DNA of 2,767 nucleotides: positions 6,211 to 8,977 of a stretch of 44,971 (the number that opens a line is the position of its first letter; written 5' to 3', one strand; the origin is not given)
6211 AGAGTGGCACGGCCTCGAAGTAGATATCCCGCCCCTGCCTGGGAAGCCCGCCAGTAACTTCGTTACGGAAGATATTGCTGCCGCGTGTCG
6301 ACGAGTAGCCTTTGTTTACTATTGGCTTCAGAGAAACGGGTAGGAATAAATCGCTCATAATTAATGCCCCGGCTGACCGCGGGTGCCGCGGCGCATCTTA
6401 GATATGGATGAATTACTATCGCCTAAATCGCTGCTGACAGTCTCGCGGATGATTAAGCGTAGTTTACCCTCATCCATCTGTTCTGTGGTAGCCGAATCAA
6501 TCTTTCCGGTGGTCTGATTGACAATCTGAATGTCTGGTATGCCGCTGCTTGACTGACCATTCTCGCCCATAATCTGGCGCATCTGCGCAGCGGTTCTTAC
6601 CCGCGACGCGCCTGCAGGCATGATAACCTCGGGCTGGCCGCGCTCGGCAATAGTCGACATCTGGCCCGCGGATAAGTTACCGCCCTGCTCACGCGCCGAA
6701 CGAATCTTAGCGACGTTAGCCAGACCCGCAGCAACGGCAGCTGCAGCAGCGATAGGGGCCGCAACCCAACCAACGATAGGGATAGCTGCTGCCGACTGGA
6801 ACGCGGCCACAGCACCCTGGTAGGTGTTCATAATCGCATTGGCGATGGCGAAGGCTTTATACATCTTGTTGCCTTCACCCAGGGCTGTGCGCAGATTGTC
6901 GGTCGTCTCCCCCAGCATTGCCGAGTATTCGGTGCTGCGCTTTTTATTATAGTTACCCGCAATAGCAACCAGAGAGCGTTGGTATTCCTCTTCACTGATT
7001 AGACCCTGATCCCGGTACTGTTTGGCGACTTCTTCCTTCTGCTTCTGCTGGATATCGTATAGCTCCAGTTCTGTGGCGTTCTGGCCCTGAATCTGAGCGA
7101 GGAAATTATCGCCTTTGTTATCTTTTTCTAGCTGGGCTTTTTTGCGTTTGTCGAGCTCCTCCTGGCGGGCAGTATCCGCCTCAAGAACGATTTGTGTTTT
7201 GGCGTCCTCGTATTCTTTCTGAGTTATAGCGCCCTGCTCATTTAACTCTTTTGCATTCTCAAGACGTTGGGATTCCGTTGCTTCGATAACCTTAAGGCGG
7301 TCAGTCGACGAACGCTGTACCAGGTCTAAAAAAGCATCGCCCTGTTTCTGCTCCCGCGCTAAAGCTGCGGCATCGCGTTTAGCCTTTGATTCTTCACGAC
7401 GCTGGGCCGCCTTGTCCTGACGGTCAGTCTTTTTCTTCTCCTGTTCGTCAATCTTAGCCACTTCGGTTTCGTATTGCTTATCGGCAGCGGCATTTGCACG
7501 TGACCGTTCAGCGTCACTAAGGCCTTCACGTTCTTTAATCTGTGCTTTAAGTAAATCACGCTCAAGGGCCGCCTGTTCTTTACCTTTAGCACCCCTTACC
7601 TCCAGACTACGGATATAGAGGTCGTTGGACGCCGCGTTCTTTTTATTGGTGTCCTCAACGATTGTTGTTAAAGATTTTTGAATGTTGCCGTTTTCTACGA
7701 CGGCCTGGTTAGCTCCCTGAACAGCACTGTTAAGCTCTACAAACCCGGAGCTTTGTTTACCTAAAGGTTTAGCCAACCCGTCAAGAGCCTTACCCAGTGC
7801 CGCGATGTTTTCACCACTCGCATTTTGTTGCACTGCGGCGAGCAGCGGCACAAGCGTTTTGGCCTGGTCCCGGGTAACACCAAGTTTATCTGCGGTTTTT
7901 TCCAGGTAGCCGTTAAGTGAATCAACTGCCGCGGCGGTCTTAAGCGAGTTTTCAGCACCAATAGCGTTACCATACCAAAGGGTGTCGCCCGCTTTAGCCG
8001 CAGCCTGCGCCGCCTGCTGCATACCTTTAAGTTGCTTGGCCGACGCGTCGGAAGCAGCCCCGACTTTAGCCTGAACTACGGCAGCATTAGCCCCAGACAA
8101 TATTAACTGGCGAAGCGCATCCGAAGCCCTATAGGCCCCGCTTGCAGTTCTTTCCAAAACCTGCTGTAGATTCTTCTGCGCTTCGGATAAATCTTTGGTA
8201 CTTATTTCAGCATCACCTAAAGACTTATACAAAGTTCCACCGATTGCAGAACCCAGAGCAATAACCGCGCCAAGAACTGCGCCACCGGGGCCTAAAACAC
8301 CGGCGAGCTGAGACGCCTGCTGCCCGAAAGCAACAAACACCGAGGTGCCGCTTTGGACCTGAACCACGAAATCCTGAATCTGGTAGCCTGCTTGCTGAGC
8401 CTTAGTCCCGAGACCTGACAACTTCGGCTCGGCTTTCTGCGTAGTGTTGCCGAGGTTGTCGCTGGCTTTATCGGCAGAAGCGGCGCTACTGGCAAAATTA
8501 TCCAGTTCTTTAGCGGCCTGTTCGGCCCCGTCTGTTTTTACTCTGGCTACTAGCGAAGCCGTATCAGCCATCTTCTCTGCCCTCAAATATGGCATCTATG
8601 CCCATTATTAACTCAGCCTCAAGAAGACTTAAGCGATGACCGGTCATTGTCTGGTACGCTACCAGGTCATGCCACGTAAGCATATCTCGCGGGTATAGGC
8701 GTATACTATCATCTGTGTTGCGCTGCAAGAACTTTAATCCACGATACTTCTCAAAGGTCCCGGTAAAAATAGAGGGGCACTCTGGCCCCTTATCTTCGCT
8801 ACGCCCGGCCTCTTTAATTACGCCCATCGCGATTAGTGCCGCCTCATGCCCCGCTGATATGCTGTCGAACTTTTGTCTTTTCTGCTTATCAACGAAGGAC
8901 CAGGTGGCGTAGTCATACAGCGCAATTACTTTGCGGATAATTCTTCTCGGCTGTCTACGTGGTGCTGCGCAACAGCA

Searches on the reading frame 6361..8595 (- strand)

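Call 4: search_protein_families(library=pfam, proteins=[window:6361-8595:-], max_evalue=0.1)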
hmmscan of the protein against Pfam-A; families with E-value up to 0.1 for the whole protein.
window:6361-8595:- (744 aa): 2 families
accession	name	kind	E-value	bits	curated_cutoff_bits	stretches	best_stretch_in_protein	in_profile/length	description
PF09851.14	SHOCT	-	0.0014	18.7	27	2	444-469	2-27/28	Short C-terminal domain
PF20612.3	SHOCT_2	-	0.0043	17.6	24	0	448-467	19-38/53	SHOCT domain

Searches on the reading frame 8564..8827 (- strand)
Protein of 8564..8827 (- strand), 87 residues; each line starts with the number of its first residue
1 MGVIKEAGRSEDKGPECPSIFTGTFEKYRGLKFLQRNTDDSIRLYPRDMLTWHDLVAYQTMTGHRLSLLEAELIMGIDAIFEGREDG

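Call 4: search_protein_families(library=pfam, proteins=[window:8564-8827:-], max_evalue=0.1)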
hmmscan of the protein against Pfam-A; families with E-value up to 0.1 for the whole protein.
window:8564-8827:- (87 aa): 1 family
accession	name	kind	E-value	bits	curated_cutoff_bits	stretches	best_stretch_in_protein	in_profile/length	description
PF23812.1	Phage_TAC_18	-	4.3e-16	59.3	27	1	1-82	4-78/79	Phage tail assembly chaperone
